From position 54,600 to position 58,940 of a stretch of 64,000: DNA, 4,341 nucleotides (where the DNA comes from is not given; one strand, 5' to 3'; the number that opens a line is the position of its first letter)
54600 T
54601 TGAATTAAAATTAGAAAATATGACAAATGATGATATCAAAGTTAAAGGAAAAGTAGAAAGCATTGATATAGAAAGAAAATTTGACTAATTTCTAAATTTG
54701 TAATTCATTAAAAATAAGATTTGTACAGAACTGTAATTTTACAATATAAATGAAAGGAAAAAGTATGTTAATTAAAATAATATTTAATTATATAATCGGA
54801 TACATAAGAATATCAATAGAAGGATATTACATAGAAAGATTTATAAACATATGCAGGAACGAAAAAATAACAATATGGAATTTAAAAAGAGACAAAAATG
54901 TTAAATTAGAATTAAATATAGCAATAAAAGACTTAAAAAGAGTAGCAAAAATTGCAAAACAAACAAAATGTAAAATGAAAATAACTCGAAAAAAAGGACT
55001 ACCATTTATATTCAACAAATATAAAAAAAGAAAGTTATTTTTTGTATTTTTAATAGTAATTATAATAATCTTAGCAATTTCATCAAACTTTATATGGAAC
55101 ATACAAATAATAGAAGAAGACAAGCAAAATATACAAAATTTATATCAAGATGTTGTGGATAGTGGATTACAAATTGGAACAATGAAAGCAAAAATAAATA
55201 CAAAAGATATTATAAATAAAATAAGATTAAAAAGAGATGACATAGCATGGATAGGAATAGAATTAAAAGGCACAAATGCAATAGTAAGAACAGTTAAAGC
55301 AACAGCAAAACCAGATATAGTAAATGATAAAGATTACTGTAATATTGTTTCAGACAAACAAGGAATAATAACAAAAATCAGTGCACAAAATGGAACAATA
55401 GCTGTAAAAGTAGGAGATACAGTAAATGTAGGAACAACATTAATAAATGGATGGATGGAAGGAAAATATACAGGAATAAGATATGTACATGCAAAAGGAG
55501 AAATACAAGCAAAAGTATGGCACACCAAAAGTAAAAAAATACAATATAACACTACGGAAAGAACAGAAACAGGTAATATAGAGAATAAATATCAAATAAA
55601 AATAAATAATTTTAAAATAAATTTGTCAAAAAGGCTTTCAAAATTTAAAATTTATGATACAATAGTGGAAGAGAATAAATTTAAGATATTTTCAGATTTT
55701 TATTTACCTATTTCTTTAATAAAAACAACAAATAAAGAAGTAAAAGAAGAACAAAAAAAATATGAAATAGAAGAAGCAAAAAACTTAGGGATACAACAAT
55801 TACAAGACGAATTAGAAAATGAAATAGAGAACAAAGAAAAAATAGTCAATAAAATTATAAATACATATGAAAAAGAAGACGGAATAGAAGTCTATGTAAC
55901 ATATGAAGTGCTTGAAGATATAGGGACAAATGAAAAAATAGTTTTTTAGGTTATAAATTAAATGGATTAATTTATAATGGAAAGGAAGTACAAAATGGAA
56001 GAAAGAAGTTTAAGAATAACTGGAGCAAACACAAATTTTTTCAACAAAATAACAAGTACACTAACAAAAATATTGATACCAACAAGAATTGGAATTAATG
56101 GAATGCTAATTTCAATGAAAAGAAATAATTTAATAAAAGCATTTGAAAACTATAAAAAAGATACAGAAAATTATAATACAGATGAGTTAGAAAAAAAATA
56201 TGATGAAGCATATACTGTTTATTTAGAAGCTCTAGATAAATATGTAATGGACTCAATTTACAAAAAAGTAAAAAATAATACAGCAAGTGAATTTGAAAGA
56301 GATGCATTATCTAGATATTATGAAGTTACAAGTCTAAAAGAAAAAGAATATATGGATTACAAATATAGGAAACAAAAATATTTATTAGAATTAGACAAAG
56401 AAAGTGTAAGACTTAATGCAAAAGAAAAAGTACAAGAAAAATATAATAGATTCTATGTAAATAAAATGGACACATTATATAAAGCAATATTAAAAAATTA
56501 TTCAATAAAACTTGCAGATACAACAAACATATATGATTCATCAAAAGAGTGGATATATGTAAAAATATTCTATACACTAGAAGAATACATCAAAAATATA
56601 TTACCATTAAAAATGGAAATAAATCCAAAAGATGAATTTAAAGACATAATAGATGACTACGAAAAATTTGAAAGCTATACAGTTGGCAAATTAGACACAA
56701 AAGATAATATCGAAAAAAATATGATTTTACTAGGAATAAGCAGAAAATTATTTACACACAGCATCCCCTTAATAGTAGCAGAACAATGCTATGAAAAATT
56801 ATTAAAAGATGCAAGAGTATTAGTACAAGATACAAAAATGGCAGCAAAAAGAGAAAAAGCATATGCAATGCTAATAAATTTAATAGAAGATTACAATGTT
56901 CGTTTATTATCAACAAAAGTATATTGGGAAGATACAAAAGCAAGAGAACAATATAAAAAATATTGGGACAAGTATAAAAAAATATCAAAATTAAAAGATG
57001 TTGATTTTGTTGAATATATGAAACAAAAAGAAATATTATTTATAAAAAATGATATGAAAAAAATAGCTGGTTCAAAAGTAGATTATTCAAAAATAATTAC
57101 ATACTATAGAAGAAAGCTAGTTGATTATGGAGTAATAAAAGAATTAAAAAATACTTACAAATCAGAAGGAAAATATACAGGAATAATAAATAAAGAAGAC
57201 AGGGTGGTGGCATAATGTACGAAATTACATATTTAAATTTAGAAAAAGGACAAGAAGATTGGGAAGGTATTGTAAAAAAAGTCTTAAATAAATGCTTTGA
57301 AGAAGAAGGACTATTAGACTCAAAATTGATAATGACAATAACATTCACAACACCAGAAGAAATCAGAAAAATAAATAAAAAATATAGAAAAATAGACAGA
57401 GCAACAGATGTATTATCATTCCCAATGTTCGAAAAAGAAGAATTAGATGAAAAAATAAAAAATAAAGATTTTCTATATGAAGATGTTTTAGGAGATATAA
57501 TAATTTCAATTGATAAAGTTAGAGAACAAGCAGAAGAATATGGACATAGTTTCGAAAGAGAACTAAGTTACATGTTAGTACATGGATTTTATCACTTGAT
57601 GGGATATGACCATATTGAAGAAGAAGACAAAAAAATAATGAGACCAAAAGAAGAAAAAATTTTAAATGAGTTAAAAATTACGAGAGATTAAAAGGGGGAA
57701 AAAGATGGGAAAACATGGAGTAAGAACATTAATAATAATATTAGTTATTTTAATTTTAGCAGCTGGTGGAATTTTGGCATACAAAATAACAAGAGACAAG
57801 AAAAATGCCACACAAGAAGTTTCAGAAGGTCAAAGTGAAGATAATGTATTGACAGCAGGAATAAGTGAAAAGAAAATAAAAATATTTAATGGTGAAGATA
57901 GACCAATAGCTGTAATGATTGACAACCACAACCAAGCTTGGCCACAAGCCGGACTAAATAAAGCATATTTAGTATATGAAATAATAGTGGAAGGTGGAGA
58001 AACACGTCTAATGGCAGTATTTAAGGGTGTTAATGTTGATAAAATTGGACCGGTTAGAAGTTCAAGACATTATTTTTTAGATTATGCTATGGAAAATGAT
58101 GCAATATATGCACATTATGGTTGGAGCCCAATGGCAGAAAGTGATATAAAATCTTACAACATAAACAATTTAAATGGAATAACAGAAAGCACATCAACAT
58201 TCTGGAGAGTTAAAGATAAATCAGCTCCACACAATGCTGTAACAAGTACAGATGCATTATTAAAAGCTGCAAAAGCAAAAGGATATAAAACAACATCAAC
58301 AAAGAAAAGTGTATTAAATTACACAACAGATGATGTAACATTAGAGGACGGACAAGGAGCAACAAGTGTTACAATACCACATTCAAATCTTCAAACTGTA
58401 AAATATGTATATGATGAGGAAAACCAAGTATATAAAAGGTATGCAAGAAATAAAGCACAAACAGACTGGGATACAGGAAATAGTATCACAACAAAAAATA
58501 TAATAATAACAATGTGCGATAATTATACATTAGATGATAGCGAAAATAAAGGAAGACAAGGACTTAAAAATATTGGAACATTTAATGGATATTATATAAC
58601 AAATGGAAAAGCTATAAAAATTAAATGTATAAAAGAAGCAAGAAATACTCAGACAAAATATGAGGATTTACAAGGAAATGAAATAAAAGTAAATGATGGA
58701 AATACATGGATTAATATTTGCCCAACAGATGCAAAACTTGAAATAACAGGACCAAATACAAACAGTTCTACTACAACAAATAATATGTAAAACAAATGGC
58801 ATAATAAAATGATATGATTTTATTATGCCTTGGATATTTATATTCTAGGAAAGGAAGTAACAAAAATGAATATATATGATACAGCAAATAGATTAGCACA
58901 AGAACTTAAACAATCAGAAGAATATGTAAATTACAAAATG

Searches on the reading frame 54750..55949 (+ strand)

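Call 47: search_protein_families(library=pfam, proteins=[window:54750-55949:+], max_evalue=0.001)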
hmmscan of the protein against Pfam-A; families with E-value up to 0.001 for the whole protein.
window:54750-55949:+ (399 aa): 1 family
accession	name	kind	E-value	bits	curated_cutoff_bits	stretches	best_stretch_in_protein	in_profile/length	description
PF06898.16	YqfD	-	8.2e-113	377.6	25.2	1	13-391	1-379/379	Putative stage IV sporulation protein YqfD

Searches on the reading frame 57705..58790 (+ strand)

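Call 48: search_protein_families(library=pfam, proteins=[window:57705-58790:+], max_evalue=0.001)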
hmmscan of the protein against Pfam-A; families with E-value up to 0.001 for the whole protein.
window:57705-58790:+ (361 aa): 2 families
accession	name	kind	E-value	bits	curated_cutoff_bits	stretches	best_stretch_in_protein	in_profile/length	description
PF11258.13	DUF3048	-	1.4e-47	162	25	1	64-195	13-148/148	Protein of unknown function (DUF3048) N-terminal domain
PF17479.7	DUF3048_C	-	2.6e-23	83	25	1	223-336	2-114/114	Protein of unknown function (DUF3048) C-terminal domain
